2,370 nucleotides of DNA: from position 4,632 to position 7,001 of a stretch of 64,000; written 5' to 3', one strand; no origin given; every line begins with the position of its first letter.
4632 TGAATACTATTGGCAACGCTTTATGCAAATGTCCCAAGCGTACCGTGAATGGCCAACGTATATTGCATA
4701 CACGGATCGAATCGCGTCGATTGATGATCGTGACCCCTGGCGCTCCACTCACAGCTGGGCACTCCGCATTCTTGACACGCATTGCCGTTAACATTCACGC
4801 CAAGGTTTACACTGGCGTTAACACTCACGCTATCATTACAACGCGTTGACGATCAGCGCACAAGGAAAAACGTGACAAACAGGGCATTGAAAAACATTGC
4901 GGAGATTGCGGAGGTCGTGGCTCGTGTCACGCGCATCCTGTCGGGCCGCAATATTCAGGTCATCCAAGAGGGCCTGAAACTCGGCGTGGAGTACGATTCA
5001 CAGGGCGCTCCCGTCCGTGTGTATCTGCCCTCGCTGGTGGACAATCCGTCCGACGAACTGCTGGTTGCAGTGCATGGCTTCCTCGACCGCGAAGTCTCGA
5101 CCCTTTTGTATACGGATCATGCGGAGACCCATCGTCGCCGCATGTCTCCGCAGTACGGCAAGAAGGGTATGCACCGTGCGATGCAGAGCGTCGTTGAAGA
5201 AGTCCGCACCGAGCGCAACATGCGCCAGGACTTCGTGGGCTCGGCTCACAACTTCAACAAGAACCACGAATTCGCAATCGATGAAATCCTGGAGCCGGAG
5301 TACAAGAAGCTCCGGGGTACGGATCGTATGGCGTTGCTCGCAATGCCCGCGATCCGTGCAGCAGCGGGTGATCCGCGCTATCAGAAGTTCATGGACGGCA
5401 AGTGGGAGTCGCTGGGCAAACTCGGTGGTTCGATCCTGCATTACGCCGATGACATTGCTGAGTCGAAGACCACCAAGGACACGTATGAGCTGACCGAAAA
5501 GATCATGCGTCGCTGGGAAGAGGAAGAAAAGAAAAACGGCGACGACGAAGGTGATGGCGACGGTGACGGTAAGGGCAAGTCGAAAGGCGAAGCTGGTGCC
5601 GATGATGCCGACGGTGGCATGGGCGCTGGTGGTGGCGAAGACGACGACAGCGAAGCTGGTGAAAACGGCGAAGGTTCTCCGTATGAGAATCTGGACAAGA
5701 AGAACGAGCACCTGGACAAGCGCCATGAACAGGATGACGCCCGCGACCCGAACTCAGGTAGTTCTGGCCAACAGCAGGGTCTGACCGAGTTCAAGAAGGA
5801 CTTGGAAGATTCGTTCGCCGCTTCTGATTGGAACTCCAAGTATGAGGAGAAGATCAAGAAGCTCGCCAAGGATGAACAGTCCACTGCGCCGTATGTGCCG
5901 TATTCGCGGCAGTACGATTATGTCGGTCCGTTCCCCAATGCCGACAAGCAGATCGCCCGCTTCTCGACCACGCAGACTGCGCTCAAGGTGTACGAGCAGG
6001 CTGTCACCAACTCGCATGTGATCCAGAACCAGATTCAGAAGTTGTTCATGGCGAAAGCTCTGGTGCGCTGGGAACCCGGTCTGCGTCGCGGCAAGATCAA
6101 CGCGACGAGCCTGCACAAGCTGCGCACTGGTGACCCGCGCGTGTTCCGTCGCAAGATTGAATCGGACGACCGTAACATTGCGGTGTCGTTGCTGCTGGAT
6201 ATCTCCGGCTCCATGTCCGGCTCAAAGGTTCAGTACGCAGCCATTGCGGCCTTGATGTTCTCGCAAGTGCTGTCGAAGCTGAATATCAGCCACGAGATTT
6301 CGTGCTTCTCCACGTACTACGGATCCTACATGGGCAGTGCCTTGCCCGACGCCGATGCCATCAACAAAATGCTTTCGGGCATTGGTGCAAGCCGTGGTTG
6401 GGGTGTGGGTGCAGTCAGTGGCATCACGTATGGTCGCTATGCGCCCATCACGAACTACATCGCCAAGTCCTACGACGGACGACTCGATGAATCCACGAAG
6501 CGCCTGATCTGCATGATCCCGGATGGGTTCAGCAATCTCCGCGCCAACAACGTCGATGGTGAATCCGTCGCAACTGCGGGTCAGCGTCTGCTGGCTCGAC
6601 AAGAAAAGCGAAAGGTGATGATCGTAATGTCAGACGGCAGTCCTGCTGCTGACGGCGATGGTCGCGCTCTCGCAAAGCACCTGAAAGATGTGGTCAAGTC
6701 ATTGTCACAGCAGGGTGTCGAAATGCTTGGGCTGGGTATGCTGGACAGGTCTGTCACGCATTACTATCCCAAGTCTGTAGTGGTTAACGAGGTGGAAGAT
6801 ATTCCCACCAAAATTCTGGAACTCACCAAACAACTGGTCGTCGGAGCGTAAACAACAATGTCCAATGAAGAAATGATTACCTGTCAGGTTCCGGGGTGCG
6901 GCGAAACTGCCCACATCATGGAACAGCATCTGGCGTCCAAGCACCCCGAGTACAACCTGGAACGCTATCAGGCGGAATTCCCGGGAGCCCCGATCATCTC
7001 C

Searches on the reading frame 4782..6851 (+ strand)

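Call 16: search_protein_families(library=phrogs, proteins=[window:4782-6851:+], max_evalue=0.00001)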
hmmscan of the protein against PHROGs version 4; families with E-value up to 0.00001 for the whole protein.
window:4782-6851:+ (689 aa): 5 families
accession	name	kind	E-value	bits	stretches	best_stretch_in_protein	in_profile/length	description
phrog_1576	-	unknown function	4e-136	456.5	2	250-683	316-724/729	-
phrog_17276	-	moron, auxiliary metabolic gene and host takeover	2.6e-23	83.3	2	581-688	476-580/580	aerobic cobaltochelatase CobT subunit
phrog_26570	-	unknown function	3.7e-17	63.2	1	613-680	1-67/75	-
phrog_5298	-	moron, auxiliary metabolic gene and host takeover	3.9e-17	63.2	1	226-515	263-513/645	cobalamin biosynthesis protein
phrog_459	-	other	8.3e-06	25.8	0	221-513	153-457/736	peptidase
